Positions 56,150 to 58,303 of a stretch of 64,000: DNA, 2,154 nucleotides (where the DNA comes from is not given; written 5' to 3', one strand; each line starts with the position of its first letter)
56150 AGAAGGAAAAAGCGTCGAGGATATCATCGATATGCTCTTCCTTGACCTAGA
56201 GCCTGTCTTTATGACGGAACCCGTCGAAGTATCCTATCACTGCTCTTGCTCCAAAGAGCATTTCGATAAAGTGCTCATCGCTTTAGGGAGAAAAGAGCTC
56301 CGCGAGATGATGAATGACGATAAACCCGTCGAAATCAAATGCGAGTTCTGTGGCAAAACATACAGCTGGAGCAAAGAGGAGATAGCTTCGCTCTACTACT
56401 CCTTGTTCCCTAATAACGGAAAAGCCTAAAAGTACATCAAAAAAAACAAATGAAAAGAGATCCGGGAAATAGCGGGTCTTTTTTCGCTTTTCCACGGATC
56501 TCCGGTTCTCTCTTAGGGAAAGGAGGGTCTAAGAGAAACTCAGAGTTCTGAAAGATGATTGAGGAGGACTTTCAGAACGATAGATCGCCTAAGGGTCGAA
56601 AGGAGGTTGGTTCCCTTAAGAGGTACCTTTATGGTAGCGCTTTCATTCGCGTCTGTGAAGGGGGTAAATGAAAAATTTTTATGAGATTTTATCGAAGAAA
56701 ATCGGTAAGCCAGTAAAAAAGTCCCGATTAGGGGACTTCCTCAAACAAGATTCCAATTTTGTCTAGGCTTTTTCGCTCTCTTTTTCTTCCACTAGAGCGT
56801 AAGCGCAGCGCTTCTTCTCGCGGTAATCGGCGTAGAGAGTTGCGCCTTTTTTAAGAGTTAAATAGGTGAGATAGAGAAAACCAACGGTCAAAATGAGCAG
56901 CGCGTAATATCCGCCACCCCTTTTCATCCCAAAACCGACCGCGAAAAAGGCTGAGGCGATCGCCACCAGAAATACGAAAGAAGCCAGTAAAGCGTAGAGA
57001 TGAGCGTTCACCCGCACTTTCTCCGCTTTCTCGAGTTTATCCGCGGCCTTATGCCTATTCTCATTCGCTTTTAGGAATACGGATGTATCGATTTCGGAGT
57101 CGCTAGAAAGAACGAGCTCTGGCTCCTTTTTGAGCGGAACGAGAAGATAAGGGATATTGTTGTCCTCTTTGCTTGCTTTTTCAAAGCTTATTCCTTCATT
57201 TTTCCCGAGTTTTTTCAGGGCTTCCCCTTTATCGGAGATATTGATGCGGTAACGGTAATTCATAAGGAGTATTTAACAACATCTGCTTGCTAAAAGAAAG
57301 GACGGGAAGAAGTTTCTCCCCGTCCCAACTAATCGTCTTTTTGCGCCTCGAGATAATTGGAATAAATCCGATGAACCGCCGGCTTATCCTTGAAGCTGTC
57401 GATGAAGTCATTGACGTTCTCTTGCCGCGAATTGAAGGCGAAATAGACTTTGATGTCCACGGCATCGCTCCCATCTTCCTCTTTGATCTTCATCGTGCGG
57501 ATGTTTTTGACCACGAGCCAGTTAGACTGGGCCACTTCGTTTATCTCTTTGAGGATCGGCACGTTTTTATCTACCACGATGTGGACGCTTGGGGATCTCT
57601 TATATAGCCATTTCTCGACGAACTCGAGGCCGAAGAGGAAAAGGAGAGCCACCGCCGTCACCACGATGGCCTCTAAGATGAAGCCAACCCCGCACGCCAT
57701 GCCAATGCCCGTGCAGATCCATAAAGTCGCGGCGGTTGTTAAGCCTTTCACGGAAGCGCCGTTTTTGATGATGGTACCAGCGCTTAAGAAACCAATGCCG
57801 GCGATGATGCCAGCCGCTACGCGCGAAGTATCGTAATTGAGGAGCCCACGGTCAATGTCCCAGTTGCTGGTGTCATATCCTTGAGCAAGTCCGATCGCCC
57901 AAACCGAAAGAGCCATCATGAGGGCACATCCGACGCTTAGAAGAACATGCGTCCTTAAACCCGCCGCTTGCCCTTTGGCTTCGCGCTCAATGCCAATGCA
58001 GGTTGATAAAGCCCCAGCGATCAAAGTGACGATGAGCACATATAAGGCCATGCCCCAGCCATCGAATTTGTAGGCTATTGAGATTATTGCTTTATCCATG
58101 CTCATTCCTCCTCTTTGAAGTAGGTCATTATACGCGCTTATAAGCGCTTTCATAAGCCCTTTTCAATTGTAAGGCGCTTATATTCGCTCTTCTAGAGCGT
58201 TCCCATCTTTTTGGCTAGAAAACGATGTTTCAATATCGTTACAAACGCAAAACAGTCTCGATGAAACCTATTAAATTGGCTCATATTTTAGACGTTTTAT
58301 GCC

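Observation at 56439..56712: Triple stem-loop RNA candidate with a Shine-Dalgarno-like (or anti-SD-like) sequence in every loop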

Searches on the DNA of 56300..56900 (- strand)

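Call 6: search_rna_families(source=window, start=56300, end=56900, threshold=evalue, max_evalue=10, show_alignments=3)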
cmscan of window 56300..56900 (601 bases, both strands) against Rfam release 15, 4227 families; matches with E-value up to 10: 10.
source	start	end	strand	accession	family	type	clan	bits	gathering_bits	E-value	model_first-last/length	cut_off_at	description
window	56762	56857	+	RF02538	TarB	Gene; sRNA;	-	16.7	80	1.7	1-79/79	no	Vibrio ToxT activated RNA TarB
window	56442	56502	+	RF02419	Spd-sr37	Gene; sRNA;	-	16.5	45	3.9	1-67/67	no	Streptococcus sRNA Spd-sr37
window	56692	56738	+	RF02236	asX2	Gene; sRNA;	-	16.2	70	1.5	1-87/87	no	Xanthomonas sRNA asX2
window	56684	56785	+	RF01770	rimP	Cis-reg; leader;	-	15.8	47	8.2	1-102/102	no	Gammaprotebacteria rimP leader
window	56427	56509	+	RF01478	rli47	Gene; sRNA;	-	15.5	200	0.065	1-508/508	no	Listeria sRNA rli47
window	56438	56512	-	RF00766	mir-335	Gene; miRNA;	-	15.2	64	2.5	1-92/92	no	mir-335 microRNA precursor family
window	56448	56508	+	RF02663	GmglnB1_5p_UTR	Cis-reg;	-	15.2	54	6.1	1-85/85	no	GmglnB1 5'UTR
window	56478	56606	-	RF02168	PVT1_5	Gene; lncRNA;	-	14.7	60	7.2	1-133/133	no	Pvt1 oncogene conserved region 5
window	56517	56578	+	RF01144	sR17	Gene; snRNA; snoRNA; CD-box;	-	13.6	36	1.5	1-55/55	no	Small nucleolar RNA sR17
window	56520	56578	+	RF01306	sR52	Gene; snRNA; snoRNA; CD-box;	-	12.2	50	6.9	1-60/60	no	Small nucleolar RNA sR52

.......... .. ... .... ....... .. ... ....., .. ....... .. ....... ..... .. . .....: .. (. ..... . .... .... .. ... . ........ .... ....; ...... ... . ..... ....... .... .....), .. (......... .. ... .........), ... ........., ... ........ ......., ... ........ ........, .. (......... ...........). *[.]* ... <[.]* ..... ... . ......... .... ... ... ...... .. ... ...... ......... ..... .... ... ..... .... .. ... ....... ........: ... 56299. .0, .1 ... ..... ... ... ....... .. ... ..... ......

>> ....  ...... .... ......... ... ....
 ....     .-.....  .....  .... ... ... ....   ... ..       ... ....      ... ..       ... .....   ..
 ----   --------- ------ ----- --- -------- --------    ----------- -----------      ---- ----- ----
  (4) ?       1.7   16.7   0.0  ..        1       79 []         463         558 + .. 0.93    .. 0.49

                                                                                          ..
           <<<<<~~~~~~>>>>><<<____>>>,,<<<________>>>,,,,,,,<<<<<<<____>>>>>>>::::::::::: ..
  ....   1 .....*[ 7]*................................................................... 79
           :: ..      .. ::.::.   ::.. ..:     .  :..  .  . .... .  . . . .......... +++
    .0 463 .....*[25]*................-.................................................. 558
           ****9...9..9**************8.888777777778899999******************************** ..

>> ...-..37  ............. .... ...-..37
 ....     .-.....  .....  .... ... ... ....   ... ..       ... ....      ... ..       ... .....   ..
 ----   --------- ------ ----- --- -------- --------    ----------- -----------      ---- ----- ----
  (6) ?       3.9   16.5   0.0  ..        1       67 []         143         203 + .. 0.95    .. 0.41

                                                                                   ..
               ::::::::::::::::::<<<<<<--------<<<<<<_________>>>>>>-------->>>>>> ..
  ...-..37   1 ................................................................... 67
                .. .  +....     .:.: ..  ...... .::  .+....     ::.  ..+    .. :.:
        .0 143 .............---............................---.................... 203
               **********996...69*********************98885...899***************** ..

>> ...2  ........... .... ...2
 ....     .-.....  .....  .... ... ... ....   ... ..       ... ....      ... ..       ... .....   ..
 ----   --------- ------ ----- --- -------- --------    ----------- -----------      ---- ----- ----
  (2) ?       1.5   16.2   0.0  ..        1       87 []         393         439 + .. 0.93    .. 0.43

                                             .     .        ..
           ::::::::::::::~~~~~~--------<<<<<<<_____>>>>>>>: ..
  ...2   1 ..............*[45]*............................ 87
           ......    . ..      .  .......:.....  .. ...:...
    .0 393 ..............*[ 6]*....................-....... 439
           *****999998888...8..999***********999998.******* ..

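Call 38: build_rna_model(alignment_id=A3, structure=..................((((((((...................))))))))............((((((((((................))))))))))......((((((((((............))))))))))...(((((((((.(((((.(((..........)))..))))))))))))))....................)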
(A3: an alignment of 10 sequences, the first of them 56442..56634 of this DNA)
Model R1 built from alignment A3 (10 sequences, 210 columns); structure: as given.
model positions 193; base pairs 44; branch points 3; effective number of sequences 1.62; information 0.589 bits per position. Calibrated on 0.2 Mb of random sequence (short: E-values are rough).
structure used (alignment columns):
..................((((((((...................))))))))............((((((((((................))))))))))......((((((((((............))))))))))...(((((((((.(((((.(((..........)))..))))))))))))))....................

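Call 39: search_with_rna_model(model_id=R1, sources=[window, L013, L014, L015, L016, L027, L020, L025, L022, L031, L039, L036, L034, L037, L029, L001, L002, L003, L004], make_alignment=true, max_evalue=0.01)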
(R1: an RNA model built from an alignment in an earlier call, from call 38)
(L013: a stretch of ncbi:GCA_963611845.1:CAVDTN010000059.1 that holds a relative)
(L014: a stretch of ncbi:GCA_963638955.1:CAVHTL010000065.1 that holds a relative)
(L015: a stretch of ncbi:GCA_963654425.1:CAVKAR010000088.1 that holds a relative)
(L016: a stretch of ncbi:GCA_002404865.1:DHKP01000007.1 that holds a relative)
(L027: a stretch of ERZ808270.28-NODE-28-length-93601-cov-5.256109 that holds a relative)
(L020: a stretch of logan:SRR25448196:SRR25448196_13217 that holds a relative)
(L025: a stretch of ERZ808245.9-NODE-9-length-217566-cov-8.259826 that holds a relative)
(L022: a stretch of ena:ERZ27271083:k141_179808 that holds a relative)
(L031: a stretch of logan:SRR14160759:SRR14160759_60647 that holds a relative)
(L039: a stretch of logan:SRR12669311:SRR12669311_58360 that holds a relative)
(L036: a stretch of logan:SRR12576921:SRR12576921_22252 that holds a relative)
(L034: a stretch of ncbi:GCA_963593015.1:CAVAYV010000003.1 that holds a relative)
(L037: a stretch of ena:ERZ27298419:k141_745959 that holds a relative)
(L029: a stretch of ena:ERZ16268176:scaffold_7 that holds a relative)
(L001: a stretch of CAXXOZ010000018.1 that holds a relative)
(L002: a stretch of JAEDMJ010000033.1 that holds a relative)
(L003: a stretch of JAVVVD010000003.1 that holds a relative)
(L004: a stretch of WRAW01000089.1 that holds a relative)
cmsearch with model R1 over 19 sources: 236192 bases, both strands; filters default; matches with E-value up to 0.01: 13.
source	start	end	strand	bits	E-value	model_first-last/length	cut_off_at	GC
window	56437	56634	-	203.6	1e-47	1-193/193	no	0.44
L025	4305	4499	+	202.2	2.2e-47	1-193/193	no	0.43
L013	5970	6167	-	201.1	4.1e-47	1-193/193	no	0.45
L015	2756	2947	-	199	1.4e-46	1-193/193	no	0.45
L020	5932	6127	-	195.9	7.9e-46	1-193/193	no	0.44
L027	1421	1615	-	187.2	1.1e-43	1-193/193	no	0.41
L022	5922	6114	-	187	1.2e-43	1-193/193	no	0.4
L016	5930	6125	-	186.8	1.3e-43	1-193/193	no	0.42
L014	1606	1799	-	172.4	4.4e-40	1-193/193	no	0.46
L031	5924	6112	-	164.5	3.7e-38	1-193/193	no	0.41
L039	1444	1642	-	132.5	2.6e-30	1-193/193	no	0.45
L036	3389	3468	-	81.5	7.7e-18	114-193/193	5'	0.43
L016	5820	6010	+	22.2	0.0025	1-193/193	no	0.38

Alignment A4: 13 matches aligned to the model, 243 columns, each read 5' to 3' on its own strand. Consensus structure (alignment columns), stored with it:
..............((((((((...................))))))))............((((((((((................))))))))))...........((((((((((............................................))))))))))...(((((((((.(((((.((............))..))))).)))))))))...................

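Call 40: search_with_rna_model(model_id=R1, sources=[window, L013, L014, L015, L016, L027, L020, L025, L022, L031, L039], make_alignment=true, max_evalue=1e-20)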
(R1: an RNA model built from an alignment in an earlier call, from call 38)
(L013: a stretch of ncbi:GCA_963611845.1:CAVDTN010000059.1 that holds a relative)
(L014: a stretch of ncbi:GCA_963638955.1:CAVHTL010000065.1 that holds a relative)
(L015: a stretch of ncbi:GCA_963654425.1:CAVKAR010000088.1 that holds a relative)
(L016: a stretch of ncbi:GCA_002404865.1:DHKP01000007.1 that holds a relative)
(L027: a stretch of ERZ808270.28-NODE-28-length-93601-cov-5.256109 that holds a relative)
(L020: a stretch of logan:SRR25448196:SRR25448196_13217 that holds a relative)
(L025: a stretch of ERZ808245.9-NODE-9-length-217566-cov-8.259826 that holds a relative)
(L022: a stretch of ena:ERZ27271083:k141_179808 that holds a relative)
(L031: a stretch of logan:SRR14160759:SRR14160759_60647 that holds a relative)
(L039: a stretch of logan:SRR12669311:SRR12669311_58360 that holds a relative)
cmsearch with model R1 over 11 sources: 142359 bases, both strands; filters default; matches with E-value up to 1e-20: 11.
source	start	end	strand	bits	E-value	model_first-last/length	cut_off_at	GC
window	56437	56634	-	203.6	6.2e-48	1-193/193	no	0.44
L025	4305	4499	+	202.2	1.3e-47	1-193/193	no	0.43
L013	5970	6167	-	201.1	2.5e-47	1-193/193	no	0.45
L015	2756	2947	-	199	8.2e-47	1-193/193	no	0.45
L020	5932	6127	-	195.9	4.7e-46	1-193/193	no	0.44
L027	1421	1615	-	187.2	6.4e-44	1-193/193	no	0.41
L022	5922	6114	-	187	7e-44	1-193/193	no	0.4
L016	5930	6125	-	186.8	7.6e-44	1-193/193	no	0.42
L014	1606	1799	-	172.4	2.6e-40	1-193/193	no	0.46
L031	5924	6112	-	164.5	2.2e-38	1-193/193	no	0.41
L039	1444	1642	-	132.5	1.6e-30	1-193/193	no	0.45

Alignment A5: 11 matches aligned to the model, 211 columns, each read 5' to 3' on its own strand. Consensus structure (alignment columns), stored with it:
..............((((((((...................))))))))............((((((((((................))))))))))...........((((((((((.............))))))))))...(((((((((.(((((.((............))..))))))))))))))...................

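Call 62: search_dna_similar(query=window:56440-56665:-, collection=plasmids, mode=distant, max_rows=5)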
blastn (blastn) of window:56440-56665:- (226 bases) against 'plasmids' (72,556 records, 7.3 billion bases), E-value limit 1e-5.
No match.

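Call 63: search_dna_similar(query=window:56440-56665:-, collection=phages, mode=distant, max_rows=5)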
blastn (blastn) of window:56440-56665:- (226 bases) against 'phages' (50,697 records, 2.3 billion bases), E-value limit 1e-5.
No match.

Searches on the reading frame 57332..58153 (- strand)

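Call 51: search_protein_families(library=ncbifam, proteins=[window:57332-58153:-], max_evalue=0.00001)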
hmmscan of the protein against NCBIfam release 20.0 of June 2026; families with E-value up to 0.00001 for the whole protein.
window:57332-58153:- (274 aa): 2 families
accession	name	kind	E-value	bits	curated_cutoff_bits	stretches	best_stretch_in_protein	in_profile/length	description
NF007431.0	PRK09977.1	equivalog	3.2e-30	105.3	214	1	39-261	5-210/215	MgtC/SapB family protein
NF011912.0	PRK15385.1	equivalog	1.9e-18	66.6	255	1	110-170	63-123/231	MgtC family protein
